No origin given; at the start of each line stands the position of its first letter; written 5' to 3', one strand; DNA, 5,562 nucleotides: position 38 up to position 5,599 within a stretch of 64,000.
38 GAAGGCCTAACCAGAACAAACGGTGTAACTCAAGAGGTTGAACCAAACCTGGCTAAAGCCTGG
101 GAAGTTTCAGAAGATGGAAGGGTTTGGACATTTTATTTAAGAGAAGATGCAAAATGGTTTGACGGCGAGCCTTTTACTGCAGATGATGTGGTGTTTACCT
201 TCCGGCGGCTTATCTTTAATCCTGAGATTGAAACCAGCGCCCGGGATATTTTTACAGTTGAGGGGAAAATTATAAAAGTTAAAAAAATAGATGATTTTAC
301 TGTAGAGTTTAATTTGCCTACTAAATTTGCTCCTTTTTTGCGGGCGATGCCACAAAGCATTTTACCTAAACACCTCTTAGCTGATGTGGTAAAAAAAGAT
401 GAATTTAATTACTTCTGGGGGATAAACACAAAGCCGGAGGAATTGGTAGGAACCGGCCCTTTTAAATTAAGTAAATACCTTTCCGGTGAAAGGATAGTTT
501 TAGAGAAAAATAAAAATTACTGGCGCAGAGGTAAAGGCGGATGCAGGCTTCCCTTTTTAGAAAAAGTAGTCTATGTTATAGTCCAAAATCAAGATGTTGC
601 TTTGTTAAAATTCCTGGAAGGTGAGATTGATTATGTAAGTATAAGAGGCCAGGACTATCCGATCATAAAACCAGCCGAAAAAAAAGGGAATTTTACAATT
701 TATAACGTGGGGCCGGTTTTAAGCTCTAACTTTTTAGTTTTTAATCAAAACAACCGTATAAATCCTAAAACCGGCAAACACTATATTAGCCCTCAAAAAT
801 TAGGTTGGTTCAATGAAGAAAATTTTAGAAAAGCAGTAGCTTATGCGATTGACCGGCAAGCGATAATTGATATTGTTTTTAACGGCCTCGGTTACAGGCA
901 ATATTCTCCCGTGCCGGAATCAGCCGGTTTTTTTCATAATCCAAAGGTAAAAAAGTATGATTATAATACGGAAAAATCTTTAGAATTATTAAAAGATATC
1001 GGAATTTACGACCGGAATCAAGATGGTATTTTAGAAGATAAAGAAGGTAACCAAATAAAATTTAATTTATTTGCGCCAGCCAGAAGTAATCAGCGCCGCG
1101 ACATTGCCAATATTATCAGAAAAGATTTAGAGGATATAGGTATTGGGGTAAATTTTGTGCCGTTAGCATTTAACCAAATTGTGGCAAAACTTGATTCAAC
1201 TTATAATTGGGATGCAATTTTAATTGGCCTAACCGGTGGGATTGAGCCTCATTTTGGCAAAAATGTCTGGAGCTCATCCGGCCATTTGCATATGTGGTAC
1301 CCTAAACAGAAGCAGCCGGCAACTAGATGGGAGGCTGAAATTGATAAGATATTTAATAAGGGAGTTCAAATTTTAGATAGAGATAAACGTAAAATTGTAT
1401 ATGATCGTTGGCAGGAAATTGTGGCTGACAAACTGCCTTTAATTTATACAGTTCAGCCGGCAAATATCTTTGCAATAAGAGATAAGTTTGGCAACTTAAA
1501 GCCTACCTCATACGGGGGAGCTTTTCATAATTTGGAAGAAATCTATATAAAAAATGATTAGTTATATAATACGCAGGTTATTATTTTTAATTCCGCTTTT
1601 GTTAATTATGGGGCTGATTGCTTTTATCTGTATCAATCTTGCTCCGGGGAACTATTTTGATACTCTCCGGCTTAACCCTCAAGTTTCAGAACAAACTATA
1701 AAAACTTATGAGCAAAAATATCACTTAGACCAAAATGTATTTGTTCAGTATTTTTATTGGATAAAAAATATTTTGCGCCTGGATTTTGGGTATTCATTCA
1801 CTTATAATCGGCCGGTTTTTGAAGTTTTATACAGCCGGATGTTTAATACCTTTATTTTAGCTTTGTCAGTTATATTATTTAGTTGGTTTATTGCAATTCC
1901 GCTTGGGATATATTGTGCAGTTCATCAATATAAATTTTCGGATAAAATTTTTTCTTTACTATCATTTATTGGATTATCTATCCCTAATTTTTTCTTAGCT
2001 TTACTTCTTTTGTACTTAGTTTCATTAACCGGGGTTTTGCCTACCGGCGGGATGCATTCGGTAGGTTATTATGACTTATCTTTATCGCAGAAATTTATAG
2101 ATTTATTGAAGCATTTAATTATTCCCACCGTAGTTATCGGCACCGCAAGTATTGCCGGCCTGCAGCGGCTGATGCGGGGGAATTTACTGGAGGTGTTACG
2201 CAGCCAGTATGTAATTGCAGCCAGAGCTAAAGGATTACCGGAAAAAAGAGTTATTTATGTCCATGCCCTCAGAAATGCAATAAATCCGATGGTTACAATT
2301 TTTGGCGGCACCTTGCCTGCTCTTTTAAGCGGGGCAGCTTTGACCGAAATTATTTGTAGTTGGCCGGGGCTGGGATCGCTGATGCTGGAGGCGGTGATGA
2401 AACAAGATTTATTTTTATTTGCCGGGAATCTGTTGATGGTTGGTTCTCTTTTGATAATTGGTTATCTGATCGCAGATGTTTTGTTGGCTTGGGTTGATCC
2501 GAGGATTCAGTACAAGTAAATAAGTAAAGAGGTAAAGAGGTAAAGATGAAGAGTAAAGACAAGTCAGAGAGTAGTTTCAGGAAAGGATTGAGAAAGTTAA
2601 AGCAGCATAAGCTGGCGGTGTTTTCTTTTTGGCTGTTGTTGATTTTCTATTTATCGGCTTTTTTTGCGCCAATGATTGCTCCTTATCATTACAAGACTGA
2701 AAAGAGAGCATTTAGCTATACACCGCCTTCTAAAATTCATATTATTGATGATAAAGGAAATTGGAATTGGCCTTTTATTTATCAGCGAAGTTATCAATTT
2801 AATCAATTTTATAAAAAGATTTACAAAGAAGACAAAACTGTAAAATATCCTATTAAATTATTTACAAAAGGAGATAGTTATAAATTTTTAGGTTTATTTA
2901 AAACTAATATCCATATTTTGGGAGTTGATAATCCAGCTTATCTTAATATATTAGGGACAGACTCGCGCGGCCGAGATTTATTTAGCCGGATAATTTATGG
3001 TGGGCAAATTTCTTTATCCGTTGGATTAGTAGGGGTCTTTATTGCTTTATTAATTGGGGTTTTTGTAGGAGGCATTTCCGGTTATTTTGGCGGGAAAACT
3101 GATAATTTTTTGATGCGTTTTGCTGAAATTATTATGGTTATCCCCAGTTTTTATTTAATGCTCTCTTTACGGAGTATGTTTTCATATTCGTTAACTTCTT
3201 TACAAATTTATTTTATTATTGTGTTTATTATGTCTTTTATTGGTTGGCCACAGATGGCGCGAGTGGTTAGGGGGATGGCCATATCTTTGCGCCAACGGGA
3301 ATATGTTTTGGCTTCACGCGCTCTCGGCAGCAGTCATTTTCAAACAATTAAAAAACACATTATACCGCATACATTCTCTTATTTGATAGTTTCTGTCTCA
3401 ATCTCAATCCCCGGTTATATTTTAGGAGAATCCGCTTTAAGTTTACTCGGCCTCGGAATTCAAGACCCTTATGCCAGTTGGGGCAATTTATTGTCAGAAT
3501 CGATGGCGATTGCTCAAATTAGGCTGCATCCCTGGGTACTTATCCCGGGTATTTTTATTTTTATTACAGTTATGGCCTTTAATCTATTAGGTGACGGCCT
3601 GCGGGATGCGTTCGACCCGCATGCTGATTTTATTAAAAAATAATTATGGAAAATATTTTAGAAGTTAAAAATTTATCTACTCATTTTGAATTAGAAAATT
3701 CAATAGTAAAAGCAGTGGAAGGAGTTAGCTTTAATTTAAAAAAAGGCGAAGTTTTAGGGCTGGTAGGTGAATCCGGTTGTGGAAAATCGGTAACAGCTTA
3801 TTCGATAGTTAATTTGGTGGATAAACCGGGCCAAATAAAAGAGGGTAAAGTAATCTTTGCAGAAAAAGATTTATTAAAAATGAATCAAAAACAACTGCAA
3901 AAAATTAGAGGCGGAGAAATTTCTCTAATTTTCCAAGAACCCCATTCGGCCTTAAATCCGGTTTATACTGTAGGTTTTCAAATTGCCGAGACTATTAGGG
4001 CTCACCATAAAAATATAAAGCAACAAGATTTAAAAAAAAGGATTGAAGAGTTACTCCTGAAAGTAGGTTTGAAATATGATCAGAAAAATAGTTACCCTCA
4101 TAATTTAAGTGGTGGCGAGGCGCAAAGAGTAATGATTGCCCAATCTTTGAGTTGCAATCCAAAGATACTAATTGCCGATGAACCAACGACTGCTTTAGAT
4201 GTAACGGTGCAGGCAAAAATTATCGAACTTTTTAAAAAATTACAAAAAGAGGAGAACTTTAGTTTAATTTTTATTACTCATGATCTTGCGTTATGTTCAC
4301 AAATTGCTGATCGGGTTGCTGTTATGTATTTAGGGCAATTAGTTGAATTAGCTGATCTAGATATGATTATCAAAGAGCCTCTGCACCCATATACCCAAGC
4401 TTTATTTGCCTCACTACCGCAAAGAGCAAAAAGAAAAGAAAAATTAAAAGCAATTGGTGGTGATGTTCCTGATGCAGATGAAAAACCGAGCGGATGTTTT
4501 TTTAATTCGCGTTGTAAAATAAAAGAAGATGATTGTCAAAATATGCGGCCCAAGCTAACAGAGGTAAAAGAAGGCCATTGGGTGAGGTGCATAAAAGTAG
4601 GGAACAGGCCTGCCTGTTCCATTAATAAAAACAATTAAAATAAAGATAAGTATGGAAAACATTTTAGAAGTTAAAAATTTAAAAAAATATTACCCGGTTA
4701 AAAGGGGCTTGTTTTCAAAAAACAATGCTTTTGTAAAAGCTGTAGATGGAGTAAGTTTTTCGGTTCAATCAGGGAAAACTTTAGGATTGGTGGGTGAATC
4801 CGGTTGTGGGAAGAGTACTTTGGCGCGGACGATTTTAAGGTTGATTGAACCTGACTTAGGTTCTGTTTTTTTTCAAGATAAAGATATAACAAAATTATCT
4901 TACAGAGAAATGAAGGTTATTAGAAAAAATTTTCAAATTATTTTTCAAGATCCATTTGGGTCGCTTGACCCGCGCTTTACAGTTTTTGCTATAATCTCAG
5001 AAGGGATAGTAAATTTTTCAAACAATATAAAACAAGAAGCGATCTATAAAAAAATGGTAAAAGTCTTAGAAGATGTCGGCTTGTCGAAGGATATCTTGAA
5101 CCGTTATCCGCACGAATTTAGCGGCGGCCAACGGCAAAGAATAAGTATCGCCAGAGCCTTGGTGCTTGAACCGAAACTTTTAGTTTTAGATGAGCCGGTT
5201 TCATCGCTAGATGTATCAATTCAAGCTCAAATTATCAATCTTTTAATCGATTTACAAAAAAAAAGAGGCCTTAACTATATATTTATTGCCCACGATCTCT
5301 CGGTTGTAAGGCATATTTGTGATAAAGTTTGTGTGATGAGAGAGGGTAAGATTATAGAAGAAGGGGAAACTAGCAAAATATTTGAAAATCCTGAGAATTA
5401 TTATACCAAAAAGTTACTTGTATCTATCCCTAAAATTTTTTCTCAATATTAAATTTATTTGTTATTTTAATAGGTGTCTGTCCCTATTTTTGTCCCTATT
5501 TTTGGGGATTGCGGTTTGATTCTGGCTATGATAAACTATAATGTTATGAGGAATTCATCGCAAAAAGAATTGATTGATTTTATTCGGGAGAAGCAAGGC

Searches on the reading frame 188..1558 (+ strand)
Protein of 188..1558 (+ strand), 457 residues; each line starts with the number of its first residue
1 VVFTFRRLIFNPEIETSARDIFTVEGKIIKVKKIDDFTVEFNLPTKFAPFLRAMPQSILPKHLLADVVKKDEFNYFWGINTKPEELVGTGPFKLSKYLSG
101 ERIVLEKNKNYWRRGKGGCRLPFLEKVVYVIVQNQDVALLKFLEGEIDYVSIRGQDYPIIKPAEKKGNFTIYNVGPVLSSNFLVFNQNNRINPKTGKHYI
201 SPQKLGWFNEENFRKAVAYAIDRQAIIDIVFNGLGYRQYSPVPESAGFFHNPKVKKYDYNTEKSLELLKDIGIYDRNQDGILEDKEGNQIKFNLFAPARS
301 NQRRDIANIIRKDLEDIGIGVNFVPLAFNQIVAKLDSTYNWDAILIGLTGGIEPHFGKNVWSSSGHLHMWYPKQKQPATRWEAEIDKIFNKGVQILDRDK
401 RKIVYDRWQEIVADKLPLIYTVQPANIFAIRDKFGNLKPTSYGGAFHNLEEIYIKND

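Call 6: search_protein_families(library=pfam, proteins=[window:188-1558:+], max_evalue=0.00001)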
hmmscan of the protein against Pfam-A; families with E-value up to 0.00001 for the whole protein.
window:188-1558:+ (457 aa): 1 family
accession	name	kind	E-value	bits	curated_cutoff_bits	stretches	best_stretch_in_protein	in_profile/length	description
PF00496.27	SBP_bac_5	-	6.8e-60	203.6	32.4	1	2-352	41-350/368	Bacterial extracellular solute-binding proteins, family 5 Middle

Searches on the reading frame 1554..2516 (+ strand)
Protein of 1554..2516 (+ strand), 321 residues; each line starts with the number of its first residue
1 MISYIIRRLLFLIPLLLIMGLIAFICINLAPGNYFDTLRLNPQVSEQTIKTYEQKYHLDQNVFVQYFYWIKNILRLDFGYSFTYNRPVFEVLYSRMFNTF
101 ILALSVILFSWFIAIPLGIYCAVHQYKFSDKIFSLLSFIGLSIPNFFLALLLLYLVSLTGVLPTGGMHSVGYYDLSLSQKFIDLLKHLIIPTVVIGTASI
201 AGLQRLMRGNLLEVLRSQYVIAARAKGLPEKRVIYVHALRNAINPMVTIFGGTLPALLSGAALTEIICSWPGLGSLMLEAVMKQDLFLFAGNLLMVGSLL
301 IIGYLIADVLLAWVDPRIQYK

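Call 6: search_protein_families(library=pfam, proteins=[window:1554-2516:+], max_evalue=0.00001)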
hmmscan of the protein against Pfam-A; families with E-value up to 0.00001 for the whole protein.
window:1554-2516:+ (321 aa): 2 families
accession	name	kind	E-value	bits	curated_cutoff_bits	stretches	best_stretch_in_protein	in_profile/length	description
PF00528.27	BPD_transp_1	-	4.6e-36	124.7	26.4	1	114-319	1-183/184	Binding-protein-dependent transport system inner membrane component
PF19300.4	BPD_transp_1_N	-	2e-07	31.6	23.8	1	1-102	1-113/114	Binding-prot-dependent transport system membrane comp, N-term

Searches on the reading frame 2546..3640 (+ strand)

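Call 6: search_protein_families(library=pfam, proteins=[window:2546-3640:+], max_evalue=0.00001)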
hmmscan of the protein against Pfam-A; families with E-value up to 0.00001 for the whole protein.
window:2546-3640:+ (365 aa): 2 families
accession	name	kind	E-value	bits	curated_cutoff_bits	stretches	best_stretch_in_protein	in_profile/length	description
PF00528.27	BPD_transp_1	-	3.1e-31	109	26.4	1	171-359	1-181/184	Binding-protein-dependent transport system inner membrane component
PF12911.12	OppC_N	-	7.8e-14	51.7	23.9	1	11-61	3-53/53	N-terminal TM domain of oligopeptide transport permease C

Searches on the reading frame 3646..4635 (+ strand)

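Call 6: search_protein_families(library=pfam, proteins=[window:3646-4635:+], max_evalue=0.00001)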
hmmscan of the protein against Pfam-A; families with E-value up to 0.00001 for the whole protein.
window:3646-4635:+ (330 aa): 3 families
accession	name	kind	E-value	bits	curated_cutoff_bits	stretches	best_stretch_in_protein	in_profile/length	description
PF00005.33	ABC_tran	-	3.3e-28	99.4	25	1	25-182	2-137/137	ABC transporter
PF08352.17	oligo_HPY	-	6.6e-19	68.5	27.1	1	233-297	1-65/65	Oligopeptide/dipeptide transporter, C-terminal region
PF02463.25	SMC_N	-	7.8e-08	32.4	40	1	35-225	25-210/220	RecF/RecN/SMC N terminal domain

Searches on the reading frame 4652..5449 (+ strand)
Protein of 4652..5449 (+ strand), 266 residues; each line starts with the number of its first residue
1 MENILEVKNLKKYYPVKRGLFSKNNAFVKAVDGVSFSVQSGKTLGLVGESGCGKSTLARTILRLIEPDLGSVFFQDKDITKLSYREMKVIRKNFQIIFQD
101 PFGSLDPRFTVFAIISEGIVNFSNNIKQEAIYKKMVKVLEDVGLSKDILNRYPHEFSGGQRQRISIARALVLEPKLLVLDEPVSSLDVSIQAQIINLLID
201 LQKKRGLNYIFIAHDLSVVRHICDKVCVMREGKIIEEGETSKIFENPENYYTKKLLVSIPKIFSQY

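Call 6: search_protein_families(library=pfam, proteins=[window:4652-5449:+], max_evalue=0.00001)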
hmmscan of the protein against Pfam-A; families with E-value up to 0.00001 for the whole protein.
window:4652-5449:+ (266 aa): 2 families
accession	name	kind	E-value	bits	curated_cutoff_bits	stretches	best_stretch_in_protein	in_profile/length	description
PF00005.33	ABC_tran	-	8e-35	120.9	25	1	32-183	2-136/137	ABC transporter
PF13304.12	AAA_21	-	4.8e-07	30.6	27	0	149-215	231-299/304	AAA domain, putative AbiEii toxin, Type IV TA system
